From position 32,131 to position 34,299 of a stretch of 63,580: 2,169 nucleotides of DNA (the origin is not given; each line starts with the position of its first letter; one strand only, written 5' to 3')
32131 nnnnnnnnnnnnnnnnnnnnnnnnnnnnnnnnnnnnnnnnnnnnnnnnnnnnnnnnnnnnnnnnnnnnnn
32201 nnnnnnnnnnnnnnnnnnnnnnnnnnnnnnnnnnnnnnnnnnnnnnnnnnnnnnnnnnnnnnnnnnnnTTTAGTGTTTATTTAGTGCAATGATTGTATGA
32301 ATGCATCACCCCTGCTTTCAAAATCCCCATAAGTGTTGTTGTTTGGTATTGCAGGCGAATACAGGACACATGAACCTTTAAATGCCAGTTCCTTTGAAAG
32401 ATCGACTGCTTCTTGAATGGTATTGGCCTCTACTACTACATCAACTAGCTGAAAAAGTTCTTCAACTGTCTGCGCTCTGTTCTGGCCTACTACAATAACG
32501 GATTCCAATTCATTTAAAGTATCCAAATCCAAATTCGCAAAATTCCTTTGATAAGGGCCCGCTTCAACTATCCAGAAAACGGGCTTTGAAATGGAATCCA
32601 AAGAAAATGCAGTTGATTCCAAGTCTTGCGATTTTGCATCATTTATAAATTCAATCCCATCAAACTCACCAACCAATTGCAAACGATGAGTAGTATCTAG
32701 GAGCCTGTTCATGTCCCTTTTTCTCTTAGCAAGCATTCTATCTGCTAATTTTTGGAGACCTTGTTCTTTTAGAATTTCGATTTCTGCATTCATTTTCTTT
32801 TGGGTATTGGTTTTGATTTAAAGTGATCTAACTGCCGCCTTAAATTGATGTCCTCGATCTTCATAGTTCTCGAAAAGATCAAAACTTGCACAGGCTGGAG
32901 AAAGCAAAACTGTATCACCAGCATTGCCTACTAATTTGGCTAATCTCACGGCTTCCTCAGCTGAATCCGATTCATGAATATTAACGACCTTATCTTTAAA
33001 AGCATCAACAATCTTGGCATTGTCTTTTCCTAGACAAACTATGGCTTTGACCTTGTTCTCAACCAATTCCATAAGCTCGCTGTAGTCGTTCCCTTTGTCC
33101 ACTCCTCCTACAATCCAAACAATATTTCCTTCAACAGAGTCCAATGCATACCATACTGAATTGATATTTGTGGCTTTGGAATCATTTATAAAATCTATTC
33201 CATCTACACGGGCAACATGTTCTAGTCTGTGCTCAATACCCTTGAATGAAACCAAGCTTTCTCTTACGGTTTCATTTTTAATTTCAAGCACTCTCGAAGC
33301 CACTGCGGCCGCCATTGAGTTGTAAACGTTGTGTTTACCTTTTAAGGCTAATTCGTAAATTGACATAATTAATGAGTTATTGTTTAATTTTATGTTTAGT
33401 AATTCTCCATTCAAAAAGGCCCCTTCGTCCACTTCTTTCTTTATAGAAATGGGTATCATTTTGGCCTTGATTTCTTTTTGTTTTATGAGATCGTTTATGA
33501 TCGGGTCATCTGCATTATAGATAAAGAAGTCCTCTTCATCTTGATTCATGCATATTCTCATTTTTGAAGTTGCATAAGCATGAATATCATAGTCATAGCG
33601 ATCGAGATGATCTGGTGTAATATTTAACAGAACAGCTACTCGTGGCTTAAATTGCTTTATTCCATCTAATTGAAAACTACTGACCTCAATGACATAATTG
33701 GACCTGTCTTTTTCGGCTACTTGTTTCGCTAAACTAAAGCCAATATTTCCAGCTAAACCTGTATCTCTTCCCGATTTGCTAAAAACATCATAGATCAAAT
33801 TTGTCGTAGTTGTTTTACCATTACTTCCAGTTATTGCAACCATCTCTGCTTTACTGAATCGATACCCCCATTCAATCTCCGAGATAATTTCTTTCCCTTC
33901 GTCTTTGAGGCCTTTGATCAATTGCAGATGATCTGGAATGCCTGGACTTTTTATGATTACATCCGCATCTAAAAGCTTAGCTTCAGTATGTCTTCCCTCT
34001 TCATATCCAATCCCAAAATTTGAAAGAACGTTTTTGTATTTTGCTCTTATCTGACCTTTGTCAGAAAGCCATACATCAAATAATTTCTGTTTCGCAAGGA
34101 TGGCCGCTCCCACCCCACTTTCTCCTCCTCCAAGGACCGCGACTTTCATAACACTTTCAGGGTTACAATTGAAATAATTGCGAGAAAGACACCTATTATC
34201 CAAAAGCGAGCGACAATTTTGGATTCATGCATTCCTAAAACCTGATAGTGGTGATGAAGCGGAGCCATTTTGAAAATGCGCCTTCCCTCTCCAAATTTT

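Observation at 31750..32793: Two tandem stand-alone MurD domain-3 paralogues inserted in the dcw operon between murD and ftsW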

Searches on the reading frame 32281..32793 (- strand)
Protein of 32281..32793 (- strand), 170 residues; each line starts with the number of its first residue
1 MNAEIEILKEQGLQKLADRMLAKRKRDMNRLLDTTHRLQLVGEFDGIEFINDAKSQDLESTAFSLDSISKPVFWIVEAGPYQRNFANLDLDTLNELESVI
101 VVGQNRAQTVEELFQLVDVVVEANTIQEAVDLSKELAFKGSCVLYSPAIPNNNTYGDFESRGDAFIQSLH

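Call 3: search_protein_families(library=pfam, proteins=[window:32281-32793:-], max_evalue=1)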
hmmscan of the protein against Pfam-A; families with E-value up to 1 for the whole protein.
window:32281-32793:- (170 aa): 1 family
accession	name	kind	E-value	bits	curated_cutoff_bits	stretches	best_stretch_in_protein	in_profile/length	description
PF02875.26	Mur_ligase_C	-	5.2e-05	24.5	28.4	1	36-148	1-126/127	Mur ligase, glutamate ligase domain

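Call 4: search_protein_families(library=ncbifam, proteins=[window:32281-32793:-], max_evalue=1)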
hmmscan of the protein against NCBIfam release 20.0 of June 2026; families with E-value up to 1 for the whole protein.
window:32281-32793:- (170 aa): 1 family
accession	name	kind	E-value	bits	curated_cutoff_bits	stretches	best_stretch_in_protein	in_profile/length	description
TIGR01087.1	murD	equivalog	4.1e-19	69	211.95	1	34-168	304-438/441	UDP-N-acetylmuramoyl-L-alanine--D-glutamate ligase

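Call 9: find_homologous_proteins(query=window:32281-32793:-, max_evalue=0.001)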
Query window:32281-32793:- (170 aa): 4 proteins with E <= 0.001 among 65 candidates.
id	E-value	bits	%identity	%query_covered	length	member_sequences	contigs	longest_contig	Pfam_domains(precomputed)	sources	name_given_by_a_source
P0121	3.1e-104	363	100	100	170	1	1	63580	-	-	-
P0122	2.6e-88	312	83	100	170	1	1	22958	-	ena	-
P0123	4.1e-77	275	75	99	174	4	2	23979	-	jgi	-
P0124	1.4e-75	270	70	100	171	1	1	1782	PF02875.27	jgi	-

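Call 10: find_encoding_contigs(protein=P0122, flank=6000, max_places=3)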
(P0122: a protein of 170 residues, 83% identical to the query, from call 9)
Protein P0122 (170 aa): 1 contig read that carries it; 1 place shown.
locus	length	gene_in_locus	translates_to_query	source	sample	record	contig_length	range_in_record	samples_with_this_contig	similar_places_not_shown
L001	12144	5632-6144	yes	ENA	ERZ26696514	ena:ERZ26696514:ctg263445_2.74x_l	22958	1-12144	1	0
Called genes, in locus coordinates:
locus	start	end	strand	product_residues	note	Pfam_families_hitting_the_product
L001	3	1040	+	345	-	?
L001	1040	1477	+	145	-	-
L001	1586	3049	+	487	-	PF01225:Mur_ligase, PF08245:Mur_ligase_M, PF02875:Mur_ligase_C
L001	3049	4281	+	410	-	PF10555:MraY_sig1 (weak), PF00953:Glycos_transf_4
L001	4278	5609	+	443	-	PF21377:MurD_N, PF21799:MurD-like_N (weak), PF08245:Mur_ligase_M, PF02875:Mur_ligase_C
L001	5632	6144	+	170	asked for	-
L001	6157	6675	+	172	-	PF02875:Mur_ligase_C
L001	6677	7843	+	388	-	PF01098:FTSW_RODA_SPOVE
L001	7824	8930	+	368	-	PF03033:Glyco_transf_28, PF04101:Glyco_tran_28_C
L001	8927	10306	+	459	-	PF01225:Mur_ligase, PF08245:Mur_ligase_M, PF02875:Mur_ligase_C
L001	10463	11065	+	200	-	-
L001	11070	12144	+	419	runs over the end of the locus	PF14450:FtsA (weak), PF02491:SHS2_FTSA, PF06723:MreB_Mbl, PF11104:PilM_2 (weak), PF06277:EutA, PF14450:FtsA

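Call 11: find_encoding_contigs(protein=P0123, flank=6000, max_places=3)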
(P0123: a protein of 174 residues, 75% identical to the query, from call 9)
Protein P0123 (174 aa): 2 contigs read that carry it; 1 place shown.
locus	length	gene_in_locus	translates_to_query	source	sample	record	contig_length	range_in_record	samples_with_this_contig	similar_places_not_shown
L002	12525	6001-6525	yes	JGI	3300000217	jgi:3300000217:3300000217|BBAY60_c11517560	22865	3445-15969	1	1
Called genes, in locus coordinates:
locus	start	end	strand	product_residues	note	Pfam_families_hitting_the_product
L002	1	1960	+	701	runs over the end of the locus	PF03717:PBP_dimer, PF00905:Transpeptidase, PF03793:PASTA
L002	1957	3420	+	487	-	PF01225:Mur_ligase, PF08245:Mur_ligase_M, PF02875:Mur_ligase_C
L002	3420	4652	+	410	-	PF10555:MraY_sig1 (weak), PF00953:Glycos_transf_4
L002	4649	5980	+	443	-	PF21377:MurD_N, PF21799:MurD-like_N, PF08245:Mur_ligase_M, PF02875:Mur_ligase_C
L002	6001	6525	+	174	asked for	-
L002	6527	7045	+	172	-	PF02875:Mur_ligase_C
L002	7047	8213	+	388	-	PF01098:FTSW_RODA_SPOVE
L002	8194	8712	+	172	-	-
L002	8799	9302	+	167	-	PF04101:Glyco_tran_28_C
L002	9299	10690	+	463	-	PF01225:Mur_ligase, PF08245:Mur_ligase_M, PF02875:Mur_ligase_C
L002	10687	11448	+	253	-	-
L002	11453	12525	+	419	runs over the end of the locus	PF11104:PilM_2 (faint), PF14450:FtsA (weak), PF02491:SHS2_FTSA, PF06723:MreB_Mbl, PF06277:EutA, PF14450:FtsA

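Call 52: predict_structure(alignment_id=A3)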
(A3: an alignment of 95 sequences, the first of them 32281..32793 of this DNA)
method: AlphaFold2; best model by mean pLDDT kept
length: 170 residues; sequences in the alignment: 95
mean_pLDDT: 88.4   pTM: 0.78
mean pLDDT of the five models: 88.4, 85.7, 85.0, 79.9, 77.3
residues with pLDDT >= 90: 89; 70-90: 73; 50-70: 8; < 50: 0
segments of 3 or more residues with pLDDT < 50: none
pLDDT, mean of each block of 10 residues (from residue 1): 73 84 76 83 96 91 92 93 82 91 90 91 96 97 93 81 94
secondary structure, 60 per line:
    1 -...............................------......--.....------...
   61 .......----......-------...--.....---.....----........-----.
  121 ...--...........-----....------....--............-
elements in order: H2-32 E39-44 E47-51 H58-67 E72-77 H90-94 E98-102 H107-114 E120-123 H126-136 E142-145 H152-155 H158-169

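Call 61: fold_search(model_id=the predicted structure, library=pdb)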
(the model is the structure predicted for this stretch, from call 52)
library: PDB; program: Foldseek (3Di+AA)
matches with E <= 10: 1298; with E <= 0.001: 48
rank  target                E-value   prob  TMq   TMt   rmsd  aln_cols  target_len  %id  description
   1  3lk7                  5.9e-12  1.00  0.72  0.28   1.8       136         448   29  The Crystal Structure of UDP-N-acetylmuramoylalanine-D-glutamate (MurD) ligase from Streptococcus agalactiae to 1.5A (released 2010-02-09)
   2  7u35_A                1.4e-09  1.00  0.71  0.29   2.1       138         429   25  Crystal Structure of UDP-N-acetylmuramoylalanine--D-glutamate ligase (MurD) from Pseudomonas aeruginosa PAO1 in comple (released 2022-03-09)
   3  7u35_C                1.8e-09  1.00  0.71  0.30   2.1       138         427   25  Crystal Structure of UDP-N-acetylmuramoylalanine--D-glutamate ligase (MurD) from Pseudomonas aeruginosa PAO1 in comple (released 2022-03-09)
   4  8dp2                  2.6e-09  1.00  0.71  0.28   2.1       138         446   25  Crystal Structure of UDP-N-acetylmuramoylalanine--D-glutamate ligase (MurD) from Pseudomonas aeruginosa PAO1 in complex  (released 2022-08-17)
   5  7sir                  2.9e-09  1.00  0.69  0.28   2.9       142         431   19  Crystal Structure of UDP-N-acetylmuramoylalanine-D-glutamate ligase from Acinetobacter baumannii AB5075-UW (released 2021-11-03)
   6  7sy9_A                3.1e-09  1.00  0.65  0.27   3.4       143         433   24  Crystal Structure of UDP-N-acetylmuramoylalanine--D-glutamate ligase (MurD) from Pseudomonas aeruginosa PAO1 (released 2021-12-15)
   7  7u35_B                3.6e-09  1.00  0.71  0.29   2.1       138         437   25  Crystal Structure of UDP-N-acetylmuramoylalanine--D-glutamate ligase (MurD) from Pseudomonas aeruginosa PAO1 in comple (released 2022-03-09)
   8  8v8x                  3.8e-09  1.00  0.68  0.28   2.3       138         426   24  Crystal Structure of Apo UDP-N-acetylmuramoylalanine--D-glutamate ligase (MurD) from E. coli (Orthorhombic P form2) (released 2023-12-13)
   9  7sy9_B                5.2e-09  1.00  0.65  0.28   3.3       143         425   24  Crystal Structure of UDP-N-acetylmuramoylalanine--D-glutamate ligase (MurD) from Pseudomonas aeruginosa PAO1 (released 2021-12-15)
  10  7ti7                  5.9e-09  1.00  0.70  0.28   2.6       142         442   19  Crystal Structure of UDP-N-acetylmuramoylalanine-D-glutamate ligase from Acinetobacter baumannii AB5075-UW in complex wi (released 2022-01-26)
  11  2jfh                  6.7e-09  1.00  0.68  0.28   2.3       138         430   24  Crystal structure of MurD ligase in complex with L-Glu containing sulfonamide inhibitor (released 2007-05-15)
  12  5a5f                  6.7e-09  1.00  0.67  0.28   2.4       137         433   24  CRYSTAL STRUCTURE OF MURD LIGASE FROM ESCHERICHIA COLI IN COMPLEX WITH UMA AND ADP (released 2016-04-13)
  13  2wjp                  1.1e-08  1.00  0.68  0.28   2.3       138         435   24  CRYSTAL STRUCTURE OF MURD LIGASE IN COMPLEX WITH D-GLU CONTAINING RHODANINE INHIBITOR (released 2010-08-25)
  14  8v8y                  1.5e-08  1.00  0.68  0.28   2.2       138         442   24  Crystal Structure of Apo UDP-N-acetylmuramoylalanine--D-glutamate ligase (MurD) from E. coli (Orthorhombic P form) (released 2023-12-13)
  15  8vw0                  1.5e-08  1.00  0.68  0.28   2.3       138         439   24  Crystal Structure of Apo UDP-N-acetylmuramoylalanine--D-glutamate ligase (MurD) from E. coli (AMP bound) (released 2024-02-14)
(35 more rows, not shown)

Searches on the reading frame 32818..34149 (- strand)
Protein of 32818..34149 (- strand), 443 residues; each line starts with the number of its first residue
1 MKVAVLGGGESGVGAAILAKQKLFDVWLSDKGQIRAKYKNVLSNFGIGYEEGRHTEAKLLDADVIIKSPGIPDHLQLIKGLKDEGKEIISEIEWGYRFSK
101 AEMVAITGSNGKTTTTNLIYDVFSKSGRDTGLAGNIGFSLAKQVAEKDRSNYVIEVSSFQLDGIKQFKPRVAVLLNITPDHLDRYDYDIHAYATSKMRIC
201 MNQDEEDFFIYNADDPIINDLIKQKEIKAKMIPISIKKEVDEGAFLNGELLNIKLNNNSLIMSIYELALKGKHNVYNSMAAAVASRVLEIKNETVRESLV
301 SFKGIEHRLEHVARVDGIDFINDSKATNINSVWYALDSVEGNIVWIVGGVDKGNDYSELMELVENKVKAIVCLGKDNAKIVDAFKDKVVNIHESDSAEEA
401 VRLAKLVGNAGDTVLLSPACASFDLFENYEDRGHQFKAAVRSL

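Call 3: search_protein_families(library=pfam, proteins=[window:32818-34149:-], max_evalue=1)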
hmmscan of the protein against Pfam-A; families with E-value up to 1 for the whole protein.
window:32818-34149:- (443 aa): 9 families
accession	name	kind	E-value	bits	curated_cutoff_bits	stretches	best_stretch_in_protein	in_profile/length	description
PF08245.18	Mur_ligase_M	-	2e-34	119.7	24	1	106-284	1-199/200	Mur ligase middle domain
PF02875.26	Mur_ligase_C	-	1.5e-16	61.8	28.4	1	307-420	1-127/127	Mur ligase, glutamate ligase domain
PF21377.3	MurD_N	-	1.4e-10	41.5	24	1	5-72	4-71/76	MurD N-terminal domain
PF21799.2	MurD-like_N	-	1.9e-06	28.5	27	1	2-89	2-87/88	Mur ligase MurD-like, N-terminal domain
PF07992.20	Pyr_redox_2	-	0.0053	16.7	26.1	1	1-107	1-79/291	Pyridine nucleotide-disulphide oxidoreductase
PF22526.2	DUF7000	-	0.023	14.8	27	1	22-93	81-153/156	Domain of unknown function (DUF7000)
PF03807.23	F420_oxidored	-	0.025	15.6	21.6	0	133-173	7-46/94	NADP oxidoreductase coenzyme F420-dependent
PF03486.20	HI0933_like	-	0.036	13.9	50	1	2-33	2-33/244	HI0933-like protein Rossmann domain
PF01262.27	AlaDh_PNT_C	-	0.09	12.6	23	1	2-72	30-103/214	Alanine dehydrogenase/PNT, C-terminal domain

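Call 4: search_protein_families(library=ncbifam, proteins=[window:32818-34149:-], max_evalue=1)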
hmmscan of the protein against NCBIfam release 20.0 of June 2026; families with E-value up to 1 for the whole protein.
window:32818-34149:- (443 aa): 27 families (the best 25 are shown)
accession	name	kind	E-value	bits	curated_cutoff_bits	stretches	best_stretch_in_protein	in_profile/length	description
TIGR01087.1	murD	equivalog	1.8e-118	396.4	211.95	1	2-441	1-440/441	UDP-N-acetylmuramoyl-L-alanine--D-glutamate ligase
NF053645.1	pMurC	equivalog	6.3e-35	120.8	560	2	15-240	15-249/492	pseudomurein biosynthesis peptide ligase pMurC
TIGR01082.1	murC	equivalog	2.8e-33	115.7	335.1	1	9-323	11-322/449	UDP-N-acetylmuramate--L-alanine ligase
NF001126.0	PRK00139.1-4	equivalog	3.8e-30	104.9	373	2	142-377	165-405/486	UDP-N-acetylmuramoyl-L-alanyl-D-glutamate--2,6-diaminopimelate ligase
TIGR01143.1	murF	subfamily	9.2e-27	94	288.6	1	99-415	72-402/418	UDP-N-acetylmuramoyl-tripeptide--D-alanyl-D-alanine ligase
NF053647.1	pMurD2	equivalog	6.4e-26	91.2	550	2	1-224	1-224/405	pseudomurein biosynthesis peptide ligase pMurD2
NF053646.1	pMurD1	equivalog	7.9e-26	90.7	610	1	1-377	1-389/465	pseudomurein biosynthesis peptide ligase pMurD1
TIGR01085.1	murE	subfamily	1.9e-23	83.1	257.3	2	141-320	148-334/472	UDP-N-acetylmuramyl-tripeptide synthetase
NF001124.0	PRK00139.1-2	equivalog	5.4e-23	81.5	476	1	93-377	101-414/500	UDP-N-acetylmuramoyl-L-alanyl-D-glutamate--2,6-diaminopimelate ligase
NF008896.0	PRK11929.1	equivalog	2.1e-21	75.5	1023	2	88-229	96-261/965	bifunctional UDP-N-acetylmuramoyl-L-alanyl-D-glutamate--2,6-diaminopimelate ligase MurE/UDP-N-acetylmuramoyl-tripeptide--D-alanyl-D-alanine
NF011171.0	PRK14573.1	equivalog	6.3e-18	64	1015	1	34-324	37-322/809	bifunctional UDP-N-acetylmuramate--L-alanine ligase/D-alanine--D-alanine ligase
TIGR02068.2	cya_phycin_syn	equivalog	2.7e-16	58.7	850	2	68-145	445-523/862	cyanophycin synthetase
NF001123.0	PRK00139.1-1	equivalog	4.9e-16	58.5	586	2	143-382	169-418/493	UDP-N-acetylmuramoyl-L-alanyl-D-glutamate--2,6-diaminopimelate ligase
NF053648.1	pMurE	equivalog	1.1e-15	57.4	600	1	100-314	97-326/464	pseudomurein biosynthesis peptide ligase pMurE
NF010628.0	PRK14022.1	equivalog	2.9e-15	56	536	2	142-387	172-421/483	UDP-N-acetylmuramoyl-L-alanyl-D-glutamate--L-lysine ligase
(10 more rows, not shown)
